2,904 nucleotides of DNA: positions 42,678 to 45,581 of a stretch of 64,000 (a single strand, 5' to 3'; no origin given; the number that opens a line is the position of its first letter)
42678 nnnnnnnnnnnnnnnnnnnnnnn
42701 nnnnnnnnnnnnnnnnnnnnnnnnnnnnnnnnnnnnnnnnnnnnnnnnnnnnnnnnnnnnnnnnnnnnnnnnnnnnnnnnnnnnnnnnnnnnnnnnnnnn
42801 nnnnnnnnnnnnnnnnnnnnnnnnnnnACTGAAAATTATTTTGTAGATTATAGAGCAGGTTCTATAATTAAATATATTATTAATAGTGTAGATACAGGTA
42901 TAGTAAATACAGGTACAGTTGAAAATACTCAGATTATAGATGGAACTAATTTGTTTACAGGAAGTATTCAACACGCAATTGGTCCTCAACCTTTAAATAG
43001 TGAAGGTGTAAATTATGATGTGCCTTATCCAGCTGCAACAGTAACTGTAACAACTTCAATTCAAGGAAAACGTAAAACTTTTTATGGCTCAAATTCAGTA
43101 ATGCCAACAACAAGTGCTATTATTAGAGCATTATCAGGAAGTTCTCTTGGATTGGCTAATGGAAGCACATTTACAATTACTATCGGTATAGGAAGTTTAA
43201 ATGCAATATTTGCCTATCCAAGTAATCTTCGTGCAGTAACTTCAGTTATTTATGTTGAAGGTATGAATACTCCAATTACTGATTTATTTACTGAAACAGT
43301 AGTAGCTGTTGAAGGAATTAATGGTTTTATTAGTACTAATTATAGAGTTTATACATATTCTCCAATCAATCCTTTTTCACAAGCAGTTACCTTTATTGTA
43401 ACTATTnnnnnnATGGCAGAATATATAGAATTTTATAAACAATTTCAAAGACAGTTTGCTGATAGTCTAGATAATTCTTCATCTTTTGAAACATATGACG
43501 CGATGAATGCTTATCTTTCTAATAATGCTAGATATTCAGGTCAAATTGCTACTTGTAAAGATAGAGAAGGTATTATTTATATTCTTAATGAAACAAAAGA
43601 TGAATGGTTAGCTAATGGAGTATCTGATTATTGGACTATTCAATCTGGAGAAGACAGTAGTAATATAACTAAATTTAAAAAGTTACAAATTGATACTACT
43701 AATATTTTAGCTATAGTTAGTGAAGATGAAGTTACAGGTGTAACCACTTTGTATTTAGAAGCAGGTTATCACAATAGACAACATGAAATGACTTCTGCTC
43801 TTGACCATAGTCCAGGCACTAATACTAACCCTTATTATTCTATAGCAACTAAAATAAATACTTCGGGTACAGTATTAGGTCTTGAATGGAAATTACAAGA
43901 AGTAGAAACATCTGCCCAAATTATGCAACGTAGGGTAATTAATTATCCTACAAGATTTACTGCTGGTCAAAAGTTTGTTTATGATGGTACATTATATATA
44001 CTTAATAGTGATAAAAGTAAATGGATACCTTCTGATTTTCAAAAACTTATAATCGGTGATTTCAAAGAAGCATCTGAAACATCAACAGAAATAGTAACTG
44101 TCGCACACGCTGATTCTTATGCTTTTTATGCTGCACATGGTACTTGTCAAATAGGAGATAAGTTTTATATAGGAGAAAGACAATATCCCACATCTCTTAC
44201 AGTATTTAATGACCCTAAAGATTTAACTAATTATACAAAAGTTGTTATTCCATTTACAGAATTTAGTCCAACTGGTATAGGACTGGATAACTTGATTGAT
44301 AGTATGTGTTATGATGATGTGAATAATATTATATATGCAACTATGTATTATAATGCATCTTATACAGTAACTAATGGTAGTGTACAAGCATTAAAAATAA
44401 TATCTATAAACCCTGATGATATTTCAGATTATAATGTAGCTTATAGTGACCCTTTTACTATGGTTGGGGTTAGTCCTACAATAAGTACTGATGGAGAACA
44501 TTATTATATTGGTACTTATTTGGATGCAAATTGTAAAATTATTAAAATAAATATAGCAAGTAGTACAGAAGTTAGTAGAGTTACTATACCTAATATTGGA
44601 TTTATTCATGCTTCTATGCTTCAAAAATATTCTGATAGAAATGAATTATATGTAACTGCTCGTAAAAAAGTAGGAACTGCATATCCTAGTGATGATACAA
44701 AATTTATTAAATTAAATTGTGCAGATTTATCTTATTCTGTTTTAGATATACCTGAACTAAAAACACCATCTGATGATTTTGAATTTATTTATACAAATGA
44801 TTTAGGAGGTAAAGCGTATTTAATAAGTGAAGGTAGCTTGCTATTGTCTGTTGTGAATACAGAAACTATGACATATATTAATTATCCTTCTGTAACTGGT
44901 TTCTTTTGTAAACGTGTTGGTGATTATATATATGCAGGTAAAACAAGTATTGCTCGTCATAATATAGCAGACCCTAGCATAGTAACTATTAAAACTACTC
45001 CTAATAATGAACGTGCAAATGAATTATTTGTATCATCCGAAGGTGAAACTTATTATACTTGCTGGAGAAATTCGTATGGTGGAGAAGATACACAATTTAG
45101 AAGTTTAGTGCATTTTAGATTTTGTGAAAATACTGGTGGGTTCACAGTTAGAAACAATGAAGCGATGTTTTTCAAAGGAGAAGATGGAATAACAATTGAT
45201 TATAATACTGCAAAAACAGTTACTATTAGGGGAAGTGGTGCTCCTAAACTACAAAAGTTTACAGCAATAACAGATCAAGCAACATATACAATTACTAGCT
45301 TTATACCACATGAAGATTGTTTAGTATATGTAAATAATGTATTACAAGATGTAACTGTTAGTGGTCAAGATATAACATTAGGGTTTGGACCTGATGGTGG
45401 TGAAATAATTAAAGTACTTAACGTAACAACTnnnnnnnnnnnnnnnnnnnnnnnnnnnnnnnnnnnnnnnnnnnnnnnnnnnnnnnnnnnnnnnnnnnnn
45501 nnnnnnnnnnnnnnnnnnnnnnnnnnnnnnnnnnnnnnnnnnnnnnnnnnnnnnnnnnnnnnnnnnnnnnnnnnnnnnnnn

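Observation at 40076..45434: Three consecutive tail-fibre-like genes built from shuffled paralogous modules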

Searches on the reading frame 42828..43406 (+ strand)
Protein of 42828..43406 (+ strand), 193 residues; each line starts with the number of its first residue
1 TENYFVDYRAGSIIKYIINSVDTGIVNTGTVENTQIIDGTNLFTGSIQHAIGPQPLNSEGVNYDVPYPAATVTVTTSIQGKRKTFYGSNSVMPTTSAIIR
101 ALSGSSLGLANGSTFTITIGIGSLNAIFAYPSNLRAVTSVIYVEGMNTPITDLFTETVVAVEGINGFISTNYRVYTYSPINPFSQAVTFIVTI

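Call 77: find_related_loci(query=A8, collection=viral_contigs, flank=10000)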
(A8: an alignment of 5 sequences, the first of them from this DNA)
Query A8 (193 aa) in viral_contigs; peptide patterns used: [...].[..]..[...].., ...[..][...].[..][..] (x = any residue, [..] = any of these).
578 stretches matched a pattern; 12 encode a relative of the query (tblastn E <= 1e-3); 12 distinct loci.
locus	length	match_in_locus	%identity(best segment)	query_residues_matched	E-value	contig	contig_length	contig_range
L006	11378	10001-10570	48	3-193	2e-52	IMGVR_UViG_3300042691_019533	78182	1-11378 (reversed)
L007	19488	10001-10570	47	3-193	4e-52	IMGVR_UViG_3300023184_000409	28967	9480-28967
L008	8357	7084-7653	47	3-193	9e-52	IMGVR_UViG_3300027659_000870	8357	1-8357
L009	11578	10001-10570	47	3-193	8e-51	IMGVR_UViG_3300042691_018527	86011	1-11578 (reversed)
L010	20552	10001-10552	50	8-193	5e-51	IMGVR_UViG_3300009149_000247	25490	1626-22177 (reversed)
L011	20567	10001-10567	44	5-193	1e-46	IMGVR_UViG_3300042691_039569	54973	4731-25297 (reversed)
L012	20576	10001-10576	44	5-193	2e-44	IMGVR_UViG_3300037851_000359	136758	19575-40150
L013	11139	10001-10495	42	27-193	1e-36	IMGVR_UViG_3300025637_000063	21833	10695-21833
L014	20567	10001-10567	45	9-193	4e-36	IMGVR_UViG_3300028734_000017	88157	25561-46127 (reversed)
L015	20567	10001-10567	45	9-193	4e-36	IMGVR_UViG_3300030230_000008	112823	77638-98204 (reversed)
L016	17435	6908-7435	38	5-182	9e-30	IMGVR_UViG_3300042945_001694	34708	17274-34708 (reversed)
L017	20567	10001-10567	45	9-193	4e-36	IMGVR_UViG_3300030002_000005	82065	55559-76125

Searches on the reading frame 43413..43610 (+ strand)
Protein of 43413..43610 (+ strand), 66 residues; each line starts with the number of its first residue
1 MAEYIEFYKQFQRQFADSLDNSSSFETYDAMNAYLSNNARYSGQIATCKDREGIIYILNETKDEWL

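Call 88: find_related_loci(query=A9, collection=viral_contigs, flank=6000)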
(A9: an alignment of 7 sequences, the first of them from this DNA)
Query A9 (66 aa) in viral_contigs; peptide patterns used: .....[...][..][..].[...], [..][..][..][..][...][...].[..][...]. (x = any residue, [..] = any of these).
35 stretches matched a pattern; 3 encode a relative of the query (tblastn E <= 1e-3); 3 distinct loci.
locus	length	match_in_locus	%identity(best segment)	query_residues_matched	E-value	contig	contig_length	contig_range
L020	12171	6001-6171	44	10-66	5e-16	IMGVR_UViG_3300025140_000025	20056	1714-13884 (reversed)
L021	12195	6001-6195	47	1-66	1e-15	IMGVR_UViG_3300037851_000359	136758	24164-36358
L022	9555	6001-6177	38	7-66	2e-8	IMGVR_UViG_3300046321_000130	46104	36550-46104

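Call 96: find_related_loci(query=A10, collection=metagenome_contigs, flank=4000)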
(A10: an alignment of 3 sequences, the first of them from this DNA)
Query A10 (66 aa) in metagenome_contigs; peptide patterns used: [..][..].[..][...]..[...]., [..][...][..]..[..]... (x = any residue, [..] = any of these).
276 stretches matched a pattern; 5 encode a relative of the query (tblastn E <= 1e-3); 5 distinct loci.
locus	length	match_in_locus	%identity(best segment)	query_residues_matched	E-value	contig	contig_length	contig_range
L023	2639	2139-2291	47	16-66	9e-14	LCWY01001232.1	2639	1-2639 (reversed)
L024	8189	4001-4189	42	1-63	6e-11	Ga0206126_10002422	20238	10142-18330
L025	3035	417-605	42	1-63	9e-11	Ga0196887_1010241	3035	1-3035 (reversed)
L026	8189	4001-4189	42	1-63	1e-10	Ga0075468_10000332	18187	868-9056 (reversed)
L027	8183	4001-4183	40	1-61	4e-10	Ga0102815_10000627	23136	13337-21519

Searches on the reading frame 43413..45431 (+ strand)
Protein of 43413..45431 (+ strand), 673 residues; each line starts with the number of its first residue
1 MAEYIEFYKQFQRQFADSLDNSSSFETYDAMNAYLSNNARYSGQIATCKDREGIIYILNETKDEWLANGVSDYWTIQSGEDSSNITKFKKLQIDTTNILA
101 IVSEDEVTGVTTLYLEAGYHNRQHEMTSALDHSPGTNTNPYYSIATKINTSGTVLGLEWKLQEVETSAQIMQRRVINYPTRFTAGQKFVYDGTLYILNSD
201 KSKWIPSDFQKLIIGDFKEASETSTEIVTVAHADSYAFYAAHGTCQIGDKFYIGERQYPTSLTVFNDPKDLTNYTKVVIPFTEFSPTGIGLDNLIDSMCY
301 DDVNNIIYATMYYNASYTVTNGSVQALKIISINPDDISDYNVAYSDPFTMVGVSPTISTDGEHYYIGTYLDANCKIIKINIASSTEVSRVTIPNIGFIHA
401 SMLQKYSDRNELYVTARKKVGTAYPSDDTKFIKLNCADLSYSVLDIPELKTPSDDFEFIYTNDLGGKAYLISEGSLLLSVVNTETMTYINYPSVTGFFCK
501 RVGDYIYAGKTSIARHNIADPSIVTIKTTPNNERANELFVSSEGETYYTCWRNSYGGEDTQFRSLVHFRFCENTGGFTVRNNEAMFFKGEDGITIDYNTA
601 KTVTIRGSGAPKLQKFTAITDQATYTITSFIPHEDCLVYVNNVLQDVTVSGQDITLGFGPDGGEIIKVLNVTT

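Call 8: search_protein_families(library=pfam, max_evalue=0.1, proteins=[window:43413-45431:+])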
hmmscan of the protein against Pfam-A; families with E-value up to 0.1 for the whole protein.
seq(673 aa): 0 families

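Call 9: search_protein_families(library=phrogs, max_evalue=0.01, proteins=[window:43413-45431:+])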
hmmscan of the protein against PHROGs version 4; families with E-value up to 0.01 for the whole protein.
seq(673 aa): 0 families

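Call 29: search_solved_structures(query=window:43413-45431:+, max_evalue=1)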
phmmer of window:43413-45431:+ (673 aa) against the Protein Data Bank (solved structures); distinct sequences matched with E-value up to 1: 2.
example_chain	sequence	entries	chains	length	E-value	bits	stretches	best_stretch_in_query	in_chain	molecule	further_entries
4bhu_A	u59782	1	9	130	0.053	15.2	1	158-253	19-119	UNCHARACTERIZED PROTEIN YUAB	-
4bhu_I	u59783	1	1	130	0.054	15.2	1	158-253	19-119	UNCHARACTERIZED PROTEIN YUAB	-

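Call 41: find_homologous_proteins(query=window:43413-45431:+)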
Query window:43413-45431:+ (673 aa): 1 proteins with E <= 0.001 among 7714 candidates.
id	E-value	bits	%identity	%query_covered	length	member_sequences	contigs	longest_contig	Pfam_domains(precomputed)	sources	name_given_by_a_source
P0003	6.9e-190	651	49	87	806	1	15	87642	-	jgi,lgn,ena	jgi:hypothetical protein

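Call 42: find_encoding_contigs(protein=P0003, flank=10000, max_places=5)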
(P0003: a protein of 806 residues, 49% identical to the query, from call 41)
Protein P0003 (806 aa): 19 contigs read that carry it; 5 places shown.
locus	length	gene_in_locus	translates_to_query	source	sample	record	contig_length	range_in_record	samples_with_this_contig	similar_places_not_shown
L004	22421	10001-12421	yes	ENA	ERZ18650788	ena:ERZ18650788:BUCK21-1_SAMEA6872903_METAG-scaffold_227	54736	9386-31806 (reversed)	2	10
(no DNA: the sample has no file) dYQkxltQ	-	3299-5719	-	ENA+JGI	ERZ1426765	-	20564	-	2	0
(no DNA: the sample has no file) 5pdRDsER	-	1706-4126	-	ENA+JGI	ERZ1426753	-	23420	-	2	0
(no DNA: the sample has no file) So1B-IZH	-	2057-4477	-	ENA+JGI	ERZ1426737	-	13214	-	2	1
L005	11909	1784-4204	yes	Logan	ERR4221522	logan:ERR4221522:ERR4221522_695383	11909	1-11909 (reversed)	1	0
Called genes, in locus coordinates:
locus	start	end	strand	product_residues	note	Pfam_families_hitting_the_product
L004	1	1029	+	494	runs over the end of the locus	PF23898:Crass_capsid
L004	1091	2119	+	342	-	-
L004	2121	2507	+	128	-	-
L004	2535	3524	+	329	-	-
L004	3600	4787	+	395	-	-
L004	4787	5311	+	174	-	-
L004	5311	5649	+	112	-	-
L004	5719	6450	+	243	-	-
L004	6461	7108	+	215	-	PF25702:CrAss_Ring_2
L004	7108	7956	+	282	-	-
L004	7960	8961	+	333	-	PF24228:CrAss_Ring_1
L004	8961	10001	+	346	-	-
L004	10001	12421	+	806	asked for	-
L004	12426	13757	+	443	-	-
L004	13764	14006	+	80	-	-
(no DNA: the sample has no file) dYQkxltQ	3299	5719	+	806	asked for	-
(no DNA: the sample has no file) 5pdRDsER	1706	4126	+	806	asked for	-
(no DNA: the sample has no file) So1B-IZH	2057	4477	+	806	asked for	-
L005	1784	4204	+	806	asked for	-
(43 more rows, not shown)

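Call 58: find_homologous_proteins(query=A6, max_evalue=0.01)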
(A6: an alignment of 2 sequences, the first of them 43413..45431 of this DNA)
Query A6 (2 sequences) (673 aa, profile of the alignment): 1 proteins with E <= 0.01 among 8000 candidates.
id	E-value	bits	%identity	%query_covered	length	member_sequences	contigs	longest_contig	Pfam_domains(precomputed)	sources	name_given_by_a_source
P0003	0.0e+0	1697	49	87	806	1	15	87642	-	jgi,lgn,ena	jgi:hypothetical protein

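Call 89: predict_structure(alignment_id=A7)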
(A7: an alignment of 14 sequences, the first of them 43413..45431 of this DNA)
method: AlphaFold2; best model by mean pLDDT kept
length: 673 residues; sequences in the alignment: 14
mean_pLDDT: 56.5   pTM: 0.51
mean pLDDT of the five models: 56.5, 55.8, 55.7, 52.7, 52.4
residues with pLDDT >= 90: 41; 70-90: 188; 50-70: 151; < 50: 293
segments of 3 or more residues with pLDDT < 50: 1-3, 17-19, 69-166, 207-241, 316-324, 452-457, 462-464, 540-546, 549-673
pLDDT, mean of each block of 10 residues (from residue 1): 53 56 82 89 84 80 73 27 27 25 27 32 32 29 39 43 45 65 60 60 54 31 28 29 72 70 74 75 57 78 89 54 64 90 72 78 84 81 91 74 69 77 62 89 78 48 63 66 85 66 74 75 67 51 48 35 42 36 35 31 31 34 37 32 32 29 27 28
secondary structure, 60 per line:
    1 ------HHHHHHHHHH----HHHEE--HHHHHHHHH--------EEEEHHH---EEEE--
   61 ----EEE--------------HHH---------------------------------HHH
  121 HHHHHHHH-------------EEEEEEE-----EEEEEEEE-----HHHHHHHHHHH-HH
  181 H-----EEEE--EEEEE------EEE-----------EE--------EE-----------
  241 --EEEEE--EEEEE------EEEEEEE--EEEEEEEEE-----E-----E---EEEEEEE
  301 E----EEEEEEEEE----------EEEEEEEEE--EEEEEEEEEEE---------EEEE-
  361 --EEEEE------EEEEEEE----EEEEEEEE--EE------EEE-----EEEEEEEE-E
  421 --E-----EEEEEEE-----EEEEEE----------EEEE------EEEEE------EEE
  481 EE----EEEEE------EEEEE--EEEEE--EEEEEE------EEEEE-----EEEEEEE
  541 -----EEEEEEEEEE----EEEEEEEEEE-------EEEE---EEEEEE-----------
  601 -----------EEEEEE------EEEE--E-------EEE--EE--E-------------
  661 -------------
elements in order (helices of 4 or more, strands of 3 or more residues): H7-16 H28-36 E45-48 E55-58 E65-67 H118-128 E142-148 E154-161 H167-177 E187-190 E193-197 E204-206 E243-247 E250-254 E261-267 E270-278 E294-301 E306-314 E325-333 E336-346 E356-359 E363-367 E374-380 E385-392 E403-405 E411-418 E429-435 E441-446 E457-460 E467-471 E478-482 E487-491 E498-502 E505-509 E512-517 E524-528 E534-540 E546-555 E560-569 E577-580 E584-589 E612-617 E624-627 E638-640

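Call 94: fold_search(model_id=the predicted structure, library=pdb)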
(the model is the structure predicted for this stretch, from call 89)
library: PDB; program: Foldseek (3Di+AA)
matches with E <= 10: 1415; with E <= 0.001: 955
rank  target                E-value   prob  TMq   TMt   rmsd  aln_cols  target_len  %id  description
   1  7byv_A                4.4e-09  1.00  0.26  0.37  16.2       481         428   11  Crystal structure of exo-beta-1,3-galactanase from Phanerochaete chrysosporium Pc1,3Gal43A E208Q with beta-1,3-galacto (released 2020-11-04)
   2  8i7o_P1               1.1e-08  1.00  0.16  0.18  19.9       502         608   10  In situ structure of axonemal doublet microtubules in mouse sperm with 16-nm repeat (released 2023-10-11)
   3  7byx_A                2.4e-08  1.00  0.25  0.37  15.6       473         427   12  Crystal structure of exo-beta-1,3-galactanase from Phanerochaete chrysosporium Pc1,3Gal43A E208A with beta-1,3-galacto (released 2020-11-04)
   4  7bys_A                3.0e-08  1.00  0.26  0.37  15.6       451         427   12  Crystal structure of exo-beta-1,3-galactanase from Phanerochaete chrysosporium Pc1,3Gal43A apo form (released 2020-11-04)
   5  9e2g_2B               3.9e-08  1.00  0.35  0.37  14.8       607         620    9  Cryo-EM structure of 48 nm repeat of microtubule doublet from T. brucei flagellum (released 2025-03-12)
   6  5i2t                  5.2e-08  1.00  0.15  0.16  19.0       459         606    9  Domain characterization of the WD protein Pwp2 and their relevance in ribosome biogenesis (released 2017-06-21)
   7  7klj_A                6.0e-08  1.00  0.31  0.58   8.3       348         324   10  Crystal structure of the WD-repeat domain of human KIF21A (released 2020-12-16)
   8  9e2g_2C               9.4e-08  1.00  0.36  0.38  14.5       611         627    9  Cryo-EM structure of 48 nm repeat of microtubule doublet from T. brucei flagellum (released 2025-03-12)
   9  9bhr_A                1.0e-07  1.00  0.29  0.57   8.3       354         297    9  Crystal structure of the WDR domain of human DCAF1 in complex with OICR-40155 compound (released 2024-05-08)
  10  8bbe_E                1.1e-07  1.00  0.16  0.11  26.7       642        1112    9  Structure of the IFT-A complex; IFT-A2 module (released 2022-12-21)
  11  9e78_0L               1.3e-07  1.00  0.21  0.22  19.8       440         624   10  48-nm repeat of the Leishmania tarentolae doublet microtubule (released 2025-03-12)
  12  9l4j_B                1.3e-07  1.00  0.30  0.52   6.4       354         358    9  Structure of mouse SCMCcore complex contain ZBED3 (released 2025-10-01)
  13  8iyj_e                1.5e-07  1.00  0.21  0.22  19.5       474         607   11  Cryo-EM structure of the 48-nm repeat doublet microtubule from mouse sperm (released 2023-07-05)
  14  7cqy_F                1.6e-07  1.00  0.31  0.45  16.2       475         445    9  Tetrathionate hydrolase from Acidithiobacillus ferrooxidans mutant - D325N (released 2021-01-27)
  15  3zwl_B                1.8e-07  1.00  0.32  0.58   6.2       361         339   13  Structure of eukaryotic translation initiation factor eIF3i complex with eIF3b C-terminus (655-700) (released 2011-10-05)
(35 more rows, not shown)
